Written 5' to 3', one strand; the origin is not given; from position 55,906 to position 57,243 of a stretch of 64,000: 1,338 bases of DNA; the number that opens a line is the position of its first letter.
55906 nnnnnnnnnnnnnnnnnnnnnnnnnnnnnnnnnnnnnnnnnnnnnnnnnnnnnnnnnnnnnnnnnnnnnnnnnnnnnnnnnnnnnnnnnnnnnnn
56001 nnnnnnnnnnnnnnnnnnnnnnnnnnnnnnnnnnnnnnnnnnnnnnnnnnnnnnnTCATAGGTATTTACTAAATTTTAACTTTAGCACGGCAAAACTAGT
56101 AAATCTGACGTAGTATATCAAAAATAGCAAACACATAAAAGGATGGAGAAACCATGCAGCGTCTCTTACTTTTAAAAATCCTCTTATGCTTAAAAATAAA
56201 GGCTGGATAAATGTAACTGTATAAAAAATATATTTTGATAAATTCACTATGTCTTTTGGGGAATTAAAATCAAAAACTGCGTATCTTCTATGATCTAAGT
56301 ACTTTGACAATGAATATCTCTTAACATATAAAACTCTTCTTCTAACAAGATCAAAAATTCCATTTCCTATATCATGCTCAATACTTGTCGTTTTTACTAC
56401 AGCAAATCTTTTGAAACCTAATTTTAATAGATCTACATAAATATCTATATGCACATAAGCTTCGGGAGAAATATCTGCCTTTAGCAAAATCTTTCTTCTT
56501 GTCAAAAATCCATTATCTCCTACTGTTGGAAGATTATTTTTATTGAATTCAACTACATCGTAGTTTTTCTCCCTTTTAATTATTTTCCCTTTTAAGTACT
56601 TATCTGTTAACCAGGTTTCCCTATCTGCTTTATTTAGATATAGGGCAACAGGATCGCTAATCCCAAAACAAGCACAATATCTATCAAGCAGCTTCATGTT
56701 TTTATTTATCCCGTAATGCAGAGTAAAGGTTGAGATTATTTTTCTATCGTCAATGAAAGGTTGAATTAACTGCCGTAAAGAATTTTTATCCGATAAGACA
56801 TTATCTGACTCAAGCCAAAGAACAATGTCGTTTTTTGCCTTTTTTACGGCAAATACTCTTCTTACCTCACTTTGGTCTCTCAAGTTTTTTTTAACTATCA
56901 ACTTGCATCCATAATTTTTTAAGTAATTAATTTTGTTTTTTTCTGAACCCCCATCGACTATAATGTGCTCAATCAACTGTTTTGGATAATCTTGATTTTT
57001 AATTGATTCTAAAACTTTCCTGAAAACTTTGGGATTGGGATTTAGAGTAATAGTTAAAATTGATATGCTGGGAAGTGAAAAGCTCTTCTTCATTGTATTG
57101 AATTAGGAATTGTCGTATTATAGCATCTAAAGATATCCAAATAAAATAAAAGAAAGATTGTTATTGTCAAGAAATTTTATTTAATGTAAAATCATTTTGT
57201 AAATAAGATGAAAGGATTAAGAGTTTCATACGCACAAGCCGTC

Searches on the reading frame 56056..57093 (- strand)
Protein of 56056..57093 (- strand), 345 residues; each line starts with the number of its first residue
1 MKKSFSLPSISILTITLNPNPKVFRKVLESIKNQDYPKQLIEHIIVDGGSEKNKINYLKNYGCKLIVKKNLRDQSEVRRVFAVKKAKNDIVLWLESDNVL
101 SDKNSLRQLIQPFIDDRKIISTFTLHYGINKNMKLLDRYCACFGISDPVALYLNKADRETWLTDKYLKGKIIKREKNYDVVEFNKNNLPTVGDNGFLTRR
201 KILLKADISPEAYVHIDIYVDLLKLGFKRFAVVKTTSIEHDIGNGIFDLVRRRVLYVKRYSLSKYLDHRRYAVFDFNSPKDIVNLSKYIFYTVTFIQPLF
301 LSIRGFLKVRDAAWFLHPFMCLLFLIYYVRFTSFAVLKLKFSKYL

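Call 4: search_protein_families(library=pfam, proteins=[window:56056-57093:-], max_evalue=0.01)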
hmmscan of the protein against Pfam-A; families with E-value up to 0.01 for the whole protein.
window:56056-57093:- (345 aa): 1 family
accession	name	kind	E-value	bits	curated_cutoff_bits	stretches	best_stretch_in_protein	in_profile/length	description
PF00535.33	Glycos_transf_2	-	1.8e-13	51.2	23.3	1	11-149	1-136/168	Glycosyl transferase family 2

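Call 5: search_protein_families(library=ncbifam, proteins=[window:56056-57093:-], max_evalue=0.01)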
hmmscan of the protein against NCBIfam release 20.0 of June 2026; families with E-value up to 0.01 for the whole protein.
window:56056-57093:- (345 aa): 8 families
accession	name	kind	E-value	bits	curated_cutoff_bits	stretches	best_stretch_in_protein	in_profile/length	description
TIGR04242.1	nodulat_NodC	equivalog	1.7e-06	27.3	550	1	5-111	45-154/395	chitooligosaccharide synthase NodC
TIGR04283.1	glyco_like_mftF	equivalog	5.3e-06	26.2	182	1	23-126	13-110/221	TIGR04283 family arsenosugar biosynthesis glycosyltransferase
NF047683.1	TeichurnBiosyTuaG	equivalog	6.1e-06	26.1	400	1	8-140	6-137/252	teichuronic acid biosynthesis protein TuaG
TIGR03111.1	glyc2_xrt_Gpos1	hypoth_equivalog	4.6e-05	22.4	363.95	1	5-120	46-163/439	TIGR03111 family XrtG-associated glycosyltransferase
TIGR03965.1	mycofact_glyco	equivalog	6.5e-05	22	280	1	15-116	80-182/467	mycofactocin biosynthesis glycosyltransferase MftF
NF041875.1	EPS_EpsD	equivalog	0.0009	18.7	370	1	22-99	12-91/325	exopolysaccharide biosynthesis glycosyltransferase EpsD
NF038299.1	EPS_HpsN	equivalog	0.0017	17.4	425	1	9-118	2-111/317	hormogonium polysaccharide biosynthesis glycosyltransferase HpsN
NF008558.0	PRK11498.1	equivalog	0.0058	14.6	992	1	6-124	271-388/872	UDP-forming cellulose synthase catalytic subunit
